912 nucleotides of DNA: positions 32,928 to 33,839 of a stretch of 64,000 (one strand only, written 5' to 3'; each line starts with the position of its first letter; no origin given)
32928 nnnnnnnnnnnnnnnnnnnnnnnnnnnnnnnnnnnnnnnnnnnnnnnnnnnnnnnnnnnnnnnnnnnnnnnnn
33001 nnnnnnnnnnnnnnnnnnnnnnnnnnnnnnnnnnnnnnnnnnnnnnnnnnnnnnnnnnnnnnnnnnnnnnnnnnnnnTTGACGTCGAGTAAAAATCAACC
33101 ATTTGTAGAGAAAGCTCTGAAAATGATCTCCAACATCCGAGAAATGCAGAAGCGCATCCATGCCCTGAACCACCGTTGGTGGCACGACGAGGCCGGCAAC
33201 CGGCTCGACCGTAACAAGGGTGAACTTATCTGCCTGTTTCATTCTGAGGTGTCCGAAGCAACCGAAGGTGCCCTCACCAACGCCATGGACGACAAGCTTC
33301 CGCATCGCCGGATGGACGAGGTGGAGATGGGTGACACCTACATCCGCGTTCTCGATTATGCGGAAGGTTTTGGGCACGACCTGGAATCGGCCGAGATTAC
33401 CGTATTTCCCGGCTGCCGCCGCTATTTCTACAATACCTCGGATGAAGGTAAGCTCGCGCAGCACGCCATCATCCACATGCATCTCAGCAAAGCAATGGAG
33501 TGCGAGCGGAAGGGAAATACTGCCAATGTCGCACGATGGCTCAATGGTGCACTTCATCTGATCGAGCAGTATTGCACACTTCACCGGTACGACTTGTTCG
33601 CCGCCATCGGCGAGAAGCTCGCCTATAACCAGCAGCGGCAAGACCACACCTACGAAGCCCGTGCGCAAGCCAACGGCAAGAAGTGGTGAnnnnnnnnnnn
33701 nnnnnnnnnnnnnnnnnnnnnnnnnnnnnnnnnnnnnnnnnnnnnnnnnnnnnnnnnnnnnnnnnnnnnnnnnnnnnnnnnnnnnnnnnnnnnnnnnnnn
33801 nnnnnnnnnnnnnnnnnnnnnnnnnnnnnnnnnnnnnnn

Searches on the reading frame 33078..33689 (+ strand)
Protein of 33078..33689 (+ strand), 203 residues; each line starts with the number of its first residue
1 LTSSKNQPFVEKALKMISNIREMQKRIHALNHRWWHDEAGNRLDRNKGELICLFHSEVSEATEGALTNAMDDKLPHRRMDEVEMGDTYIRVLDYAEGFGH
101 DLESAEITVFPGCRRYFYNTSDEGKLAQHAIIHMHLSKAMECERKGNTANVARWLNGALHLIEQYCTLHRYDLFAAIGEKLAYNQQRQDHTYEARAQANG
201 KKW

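Call 64: search_protein_families(library=phrogs, proteins=[window:33078-33689:+], max_evalue=0.001)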
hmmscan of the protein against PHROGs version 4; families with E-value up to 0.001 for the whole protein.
window:33078-33689:+ (203 aa): 4 families
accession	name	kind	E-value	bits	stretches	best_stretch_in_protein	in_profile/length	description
phrog_5658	-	other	2.4e-42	146.7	1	10-203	294-421/421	pyrophosphatase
phrog_6945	-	unknown function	1.8e-20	74.6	1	12-107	149-245/270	-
phrog_3301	-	other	1.7e-14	55.1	1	13-105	43-149/169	pyrophosphatase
phrog_9236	-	other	1.3e-12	48.9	1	81-190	86-186/191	pyrophosphatase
